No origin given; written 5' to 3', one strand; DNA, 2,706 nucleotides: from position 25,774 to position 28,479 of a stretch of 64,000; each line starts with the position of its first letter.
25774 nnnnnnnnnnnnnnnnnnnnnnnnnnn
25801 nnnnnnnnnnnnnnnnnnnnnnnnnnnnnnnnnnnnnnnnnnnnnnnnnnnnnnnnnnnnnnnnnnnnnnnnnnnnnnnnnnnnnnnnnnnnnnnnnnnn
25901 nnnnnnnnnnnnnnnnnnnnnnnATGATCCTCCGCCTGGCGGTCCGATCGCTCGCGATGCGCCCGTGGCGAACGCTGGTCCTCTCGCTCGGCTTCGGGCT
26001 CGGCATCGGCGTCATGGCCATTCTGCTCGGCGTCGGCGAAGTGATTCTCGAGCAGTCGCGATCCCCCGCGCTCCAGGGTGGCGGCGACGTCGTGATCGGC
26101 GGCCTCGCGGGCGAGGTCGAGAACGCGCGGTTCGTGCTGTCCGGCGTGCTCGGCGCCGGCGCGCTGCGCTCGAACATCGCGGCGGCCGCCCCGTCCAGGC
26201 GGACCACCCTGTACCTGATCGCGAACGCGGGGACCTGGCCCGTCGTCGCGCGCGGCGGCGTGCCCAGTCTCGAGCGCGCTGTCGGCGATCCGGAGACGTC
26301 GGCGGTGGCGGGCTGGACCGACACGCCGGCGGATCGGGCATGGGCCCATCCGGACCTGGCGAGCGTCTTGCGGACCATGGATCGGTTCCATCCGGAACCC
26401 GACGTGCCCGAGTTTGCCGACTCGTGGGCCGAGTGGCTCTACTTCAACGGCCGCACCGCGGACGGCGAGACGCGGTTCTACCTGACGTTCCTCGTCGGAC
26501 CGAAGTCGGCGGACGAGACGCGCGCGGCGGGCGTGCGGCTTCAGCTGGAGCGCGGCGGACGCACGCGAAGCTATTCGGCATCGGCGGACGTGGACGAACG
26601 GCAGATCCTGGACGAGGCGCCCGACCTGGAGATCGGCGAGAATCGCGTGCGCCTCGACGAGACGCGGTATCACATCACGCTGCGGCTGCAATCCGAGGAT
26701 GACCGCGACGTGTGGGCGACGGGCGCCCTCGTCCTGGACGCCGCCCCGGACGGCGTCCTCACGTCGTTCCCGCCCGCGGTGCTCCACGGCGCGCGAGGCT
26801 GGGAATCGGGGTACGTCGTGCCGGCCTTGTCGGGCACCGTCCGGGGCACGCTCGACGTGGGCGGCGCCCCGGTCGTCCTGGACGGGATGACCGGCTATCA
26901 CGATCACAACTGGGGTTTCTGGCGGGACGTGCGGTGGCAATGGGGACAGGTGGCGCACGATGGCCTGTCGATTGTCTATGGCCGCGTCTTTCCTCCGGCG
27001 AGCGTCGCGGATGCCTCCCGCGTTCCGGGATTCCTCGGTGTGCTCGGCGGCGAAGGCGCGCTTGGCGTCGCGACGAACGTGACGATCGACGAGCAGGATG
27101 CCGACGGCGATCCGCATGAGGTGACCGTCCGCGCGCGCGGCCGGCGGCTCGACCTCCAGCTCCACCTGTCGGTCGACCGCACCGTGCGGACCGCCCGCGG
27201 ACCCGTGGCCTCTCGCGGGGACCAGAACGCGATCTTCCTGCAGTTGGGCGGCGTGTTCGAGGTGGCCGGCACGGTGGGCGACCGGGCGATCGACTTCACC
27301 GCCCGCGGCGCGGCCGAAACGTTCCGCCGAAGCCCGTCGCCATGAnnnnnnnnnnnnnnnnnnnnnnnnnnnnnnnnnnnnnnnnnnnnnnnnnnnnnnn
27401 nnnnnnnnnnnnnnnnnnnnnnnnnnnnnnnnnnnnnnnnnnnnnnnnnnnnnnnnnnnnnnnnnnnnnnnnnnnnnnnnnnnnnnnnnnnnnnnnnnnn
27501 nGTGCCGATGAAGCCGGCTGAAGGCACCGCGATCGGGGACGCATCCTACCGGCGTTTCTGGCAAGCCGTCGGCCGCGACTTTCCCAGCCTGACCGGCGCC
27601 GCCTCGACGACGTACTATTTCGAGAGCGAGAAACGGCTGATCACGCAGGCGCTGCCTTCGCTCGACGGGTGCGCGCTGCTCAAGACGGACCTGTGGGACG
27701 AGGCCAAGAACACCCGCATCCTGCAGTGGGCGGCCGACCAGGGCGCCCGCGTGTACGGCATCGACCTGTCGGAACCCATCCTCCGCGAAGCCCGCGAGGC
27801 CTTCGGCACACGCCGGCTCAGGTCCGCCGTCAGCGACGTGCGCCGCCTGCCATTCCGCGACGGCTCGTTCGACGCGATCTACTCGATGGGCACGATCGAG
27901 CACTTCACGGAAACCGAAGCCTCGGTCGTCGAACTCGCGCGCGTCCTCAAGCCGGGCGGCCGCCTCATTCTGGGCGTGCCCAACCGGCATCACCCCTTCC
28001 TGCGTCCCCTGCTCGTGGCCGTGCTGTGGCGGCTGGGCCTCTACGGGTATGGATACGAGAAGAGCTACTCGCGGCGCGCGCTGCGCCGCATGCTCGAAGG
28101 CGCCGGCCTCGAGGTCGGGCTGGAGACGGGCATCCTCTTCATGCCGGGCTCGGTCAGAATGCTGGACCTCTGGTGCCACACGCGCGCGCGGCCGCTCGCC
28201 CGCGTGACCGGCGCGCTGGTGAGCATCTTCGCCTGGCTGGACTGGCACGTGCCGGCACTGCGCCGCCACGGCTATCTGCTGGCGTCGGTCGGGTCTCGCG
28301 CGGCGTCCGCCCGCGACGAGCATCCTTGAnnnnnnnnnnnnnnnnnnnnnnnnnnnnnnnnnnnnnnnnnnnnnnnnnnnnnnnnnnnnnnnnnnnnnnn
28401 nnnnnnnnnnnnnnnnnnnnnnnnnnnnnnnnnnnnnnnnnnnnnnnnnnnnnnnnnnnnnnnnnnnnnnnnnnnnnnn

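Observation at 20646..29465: Eight-gene co-directional cluster: BBE-type FAD oxidase, radical SAM/SPASM enzyme, AttEFGH-like ABC system, methyltransferase and GT4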

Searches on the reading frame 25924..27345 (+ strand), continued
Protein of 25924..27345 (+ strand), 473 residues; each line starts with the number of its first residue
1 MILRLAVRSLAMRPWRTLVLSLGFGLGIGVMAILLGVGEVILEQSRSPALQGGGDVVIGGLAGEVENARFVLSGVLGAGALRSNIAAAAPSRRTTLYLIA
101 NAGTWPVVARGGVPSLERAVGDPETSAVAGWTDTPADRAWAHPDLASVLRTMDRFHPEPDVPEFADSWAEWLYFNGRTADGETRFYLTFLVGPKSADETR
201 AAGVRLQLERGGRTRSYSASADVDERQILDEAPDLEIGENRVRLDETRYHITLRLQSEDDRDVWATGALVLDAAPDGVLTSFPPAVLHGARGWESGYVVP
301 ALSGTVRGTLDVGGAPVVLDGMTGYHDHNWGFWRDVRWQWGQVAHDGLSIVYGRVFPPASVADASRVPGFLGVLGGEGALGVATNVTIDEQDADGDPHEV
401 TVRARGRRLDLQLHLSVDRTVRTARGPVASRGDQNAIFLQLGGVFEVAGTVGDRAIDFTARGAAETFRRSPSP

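Call 63: search_protein_families(library=pfam, alignment_id=A1, max_evalue=1)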
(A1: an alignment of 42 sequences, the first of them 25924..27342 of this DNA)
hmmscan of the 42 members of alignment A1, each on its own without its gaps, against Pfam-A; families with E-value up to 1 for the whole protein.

A. member 1, window:25924-27342:+ (473 aa): 2 families
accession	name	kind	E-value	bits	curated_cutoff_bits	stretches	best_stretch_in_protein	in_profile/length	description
PF02210.31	Laminin_G_2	-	0.25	12.2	22.9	0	389-444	47-99/126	Laminin G domain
PF21858.2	DUF6914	-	0.25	11.5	27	1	172-211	8-46/172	Family of unknown function (DUF6914)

B. families by the number of members that match (of 42 scanned): 15 families
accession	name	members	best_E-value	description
PF14249.11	Tocopherol_cycl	7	0.00049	Tocopherol cyclase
PF13609.12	Porin_4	2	0.005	Gram-negative porin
PF24137.2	DA_N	2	0.08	Diels-Alderase N-terminal domain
PF17850.7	CysA_C_terminal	2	0.22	CysA C-terminal regulatory domain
PF01918.27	Alba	2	0.24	Alba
PF10974.15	DUF2804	1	0.0019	Domain of unknown function (DUF2804)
PF23860.1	Ribophorin_II_3rd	1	0.0039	Ribophorin II third domain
PF23213.1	DUF7065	1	0.05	Domain of unknown function (DUF7065)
PF23212.2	DUF7064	1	0.089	Domain of unknown function (DUF7064)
PF13468.12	Glyoxalase_3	1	0.18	Glyoxalase-like domain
PF09371.15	Tex_N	1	0.18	Tex-like protein N-terminal domain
PF21858.2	DUF6914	1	0.25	Family of unknown function (DUF6914)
PF02210.31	Laminin_G_2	1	0.25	Laminin G domain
PF12522.13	UL73_N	1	0.46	Cytomegalovirus glycoprotein N terminal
PF12704.14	MacB_PCD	1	0.72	MacB-like periplasmic core domain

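Call 73: search_protein_families(library=pfam, proteins=[L025:11609-12673:+, L049:1385-1876:-, L048:11409-13889:-, L037:13629-15416:+, L030:6398-6973:+, L013:7012-8514:+, L004:18650-19564:+, L005:16259-17614:+, L045:14132-14767:-, L050:2271-5486:+], max_evalue=0.0001)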
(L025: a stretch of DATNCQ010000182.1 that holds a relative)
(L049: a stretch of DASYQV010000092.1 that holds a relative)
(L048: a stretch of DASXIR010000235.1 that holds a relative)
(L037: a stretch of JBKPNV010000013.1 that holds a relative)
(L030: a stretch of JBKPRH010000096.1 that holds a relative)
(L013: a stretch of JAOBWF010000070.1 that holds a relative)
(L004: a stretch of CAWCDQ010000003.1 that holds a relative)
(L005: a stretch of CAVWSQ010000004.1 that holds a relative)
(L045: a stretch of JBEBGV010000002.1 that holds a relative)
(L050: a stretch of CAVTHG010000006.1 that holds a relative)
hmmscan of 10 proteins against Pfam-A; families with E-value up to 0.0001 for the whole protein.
L025:11609-12673:+ (354 aa): 1 family
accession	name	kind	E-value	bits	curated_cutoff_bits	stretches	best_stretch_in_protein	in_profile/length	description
PF01694.28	Rhomboid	-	1.4e-20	74.4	22.6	1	179-320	2-140/143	Rhomboid domain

L049:1385-1876:- (163 aa): 0 families

L048:11409-13889:- (826 aa): 1 family
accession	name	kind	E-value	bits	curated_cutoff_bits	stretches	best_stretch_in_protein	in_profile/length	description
PF01425.27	Amidase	-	9.9e-73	246.1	27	1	384-809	20-445/445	Amidase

L037:13629-15416:+ (595 aa): 2 families
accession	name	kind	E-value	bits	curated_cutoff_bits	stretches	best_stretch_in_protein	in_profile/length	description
PF00800.23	PDT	-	2.9e-59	200.3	25.2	1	326-499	2-177/181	Prephenate dehydratase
PF01842.31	ACT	-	5.7e-07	29.6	27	1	509-562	1-53/66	ACT domain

L030:6398-6973:+ (191 aa): 1 family
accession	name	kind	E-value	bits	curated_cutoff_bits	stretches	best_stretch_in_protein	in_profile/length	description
PF01878.24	EVE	-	7.3e-38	130.3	23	1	59-188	2-145/145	EVE domain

L013:7012-8514:+ (500 aa): 1 family
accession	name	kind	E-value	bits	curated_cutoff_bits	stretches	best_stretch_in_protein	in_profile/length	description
PF02515.22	CoA_transf_3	-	3.9e-137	457.7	23.3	1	111-476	1-366/366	CoA-transferase family III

L004:18650-19564:+ (304 aa): 0 families

L005:16259-17614:+ (451 aa): 0 families

L045:14132-14767:- (211 aa): 1 family
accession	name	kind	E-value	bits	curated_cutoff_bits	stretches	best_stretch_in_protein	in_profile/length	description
PF02441.25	Flavoprotein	-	2.1e-47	161.2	22.7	1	21-191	1-161/162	Flavoprotein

L050:2271-5486:+ (1071 aa): 4 families
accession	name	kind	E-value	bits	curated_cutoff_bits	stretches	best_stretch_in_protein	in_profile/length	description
PF02913.24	FAD-oxidase_C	-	9.3e-48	163.5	21.2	1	363-613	2-248/248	FAD linked oxidases, C-terminal domain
PF01565.28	FAD_binding_4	-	1.5e-38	132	26.4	1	137-273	1-137/139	FAD binding domain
PF13183.11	Fer4_8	-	2.7e-08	34.7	27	1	650-727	2-68/68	4Fe-4S dicluster domain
PF13534.11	Fer4_17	-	1.4e-07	32.3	22.2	1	653-728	2-61/61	4Fe-4S dicluster domain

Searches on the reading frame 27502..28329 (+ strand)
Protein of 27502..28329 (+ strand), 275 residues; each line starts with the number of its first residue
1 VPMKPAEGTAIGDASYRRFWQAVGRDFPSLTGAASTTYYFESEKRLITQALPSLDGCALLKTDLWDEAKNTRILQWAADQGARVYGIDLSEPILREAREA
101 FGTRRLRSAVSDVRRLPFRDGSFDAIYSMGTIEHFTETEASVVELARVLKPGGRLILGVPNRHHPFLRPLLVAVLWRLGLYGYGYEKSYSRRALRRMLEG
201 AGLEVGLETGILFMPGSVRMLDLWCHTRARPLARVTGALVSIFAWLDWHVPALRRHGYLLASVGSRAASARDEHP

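Call 4: search_protein_families(library=pfam, proteins=[window:27502-28329:+], max_evalue=0.01)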
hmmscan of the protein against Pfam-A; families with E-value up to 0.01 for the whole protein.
window:27502-28329:+ (275 aa): 8 families
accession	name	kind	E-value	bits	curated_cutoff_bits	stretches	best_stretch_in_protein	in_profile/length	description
PF08241.18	Methyltransf_11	-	1.8e-21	77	21.2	1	72-157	9-95/95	Methyltransferase domain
PF13649.12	Methyltransf_25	-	8.4e-17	62.1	27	1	73-153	11-97/97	Methyltransferase domain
PF13489.12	Methyltransf_23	-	1.9e-11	44.4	27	1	74-205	37-161/164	Methyltransferase domain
PF08242.18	Methyltransf_12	-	2.3e-10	41.5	30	1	72-155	9-98/98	Methyltransferase domain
PF13847.12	Methyltransf_31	-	1.3e-09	38.3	27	1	79-164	26-116/145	Methyltransferase domain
PF01209.24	Ubie_methyltran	-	2.5e-07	30.7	20.1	1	77-156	68-150/233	ubiE/COQ5 methyltransferase family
PF20922.3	Anamorsin_N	-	0.0022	18.2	27.1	1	115-158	44-88/163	Anamorsin, N-terminal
PF02353.26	CMAS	-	0.0042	16.9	27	1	76-157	79-164/273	Mycolic acid cyclopropane synthetase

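Call 5: search_protein_families(library=ncbifam, proteins=[window:27502-28329:+], max_evalue=0.01)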
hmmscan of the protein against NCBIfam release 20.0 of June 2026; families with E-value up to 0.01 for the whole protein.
window:27502-28329:+ (275 aa): 33 families (the best 25 are shown)
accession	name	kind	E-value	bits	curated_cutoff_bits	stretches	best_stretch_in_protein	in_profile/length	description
NF045667.1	MTase_DVU1556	equivalog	6.9e-12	45.3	155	1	79-157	43-119/213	DVU_1556 family methyltransferase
NF001241.0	PRK00216.1-2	equivalog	9.5e-11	41.8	327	1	78-157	70-147/231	demethylmenaquinone methyltransferase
NF047649.1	MTase_UXPK_star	exception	1.8e-10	40.3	460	1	80-157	101-181/283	methyltransferase/UXPK-star double selenoprotein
NF041537.1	ArsM_AhpD_UU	exception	1.9e-09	36.8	510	1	81-157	101-180/345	arsenite methyltransferase/AhpD domain selenoprotein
TIGR01934.1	MenG_MenH_UbiE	subfamily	4.2e-09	36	158.35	1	74-156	55-140/223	ubiquinone/menaquinone biosynthesis methyltransferase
NF041536.1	ArsM_DUF2284_UU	exception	1.8e-08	33.2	575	1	81-157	101-180/459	arsenite methyltransferase/DUF2284 domain selenoprotein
NF052510.1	methyltran_MpqE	exception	2.5e-08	33.6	335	1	77-156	67-150/234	methyl-plastoquinone biosynthesis methyltransferase MpqE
TIGR01983.1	UbiG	equivalog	3.1e-08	33.2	102.95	1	78-215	68-212/228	bifunctional 2-polyprenyl-6-hydroxyphenol methylase/3-demethylubiquinol 3-O-methyltransferase UbiG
NF001244.0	PRK00216.1-5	equivalog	4.8e-08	32.6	216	1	76-158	68-155/236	bifunctional demethylmenaquinone methyltransferase/2-methoxy-6-polyprenyl-1,4-benzoquinol methylase UbiE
NF043040.1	corrin_prot_MT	hypoth_equivalog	7.7e-08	32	180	1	77-168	59-158/216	corrinoid protein-associated methyltransferase CpaM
NF045649.1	2X_seleno_MduS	exception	8.7e-08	31.5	380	1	76-162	58-152/338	methyltransferase domain-containing selenoprotein MduS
NF007610.0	PRK10258.1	equivalog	9.3e-08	31.7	342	1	76-156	60-137/251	malonyl-ACP O-methyltransferase BioC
NF040539.1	AST_met_ArsM_2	exception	3.4e-07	30.4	240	1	79-156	79-162/262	putative arsinothricin biosynthesis methyltransferase ArsM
NF001240.0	PRK00216.1-1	equivalog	3.5e-07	29.5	378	1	82-157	89-168/251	bifunctional demethylmenaquinone methyltransferase/2-methoxy-6-polyprenyl-1,4-benzoquinol methylase UbiE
NF008823.0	PRK11873.1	subfamily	8.5e-07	28.7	263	1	82-156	103-180/272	arsenite methyltransferase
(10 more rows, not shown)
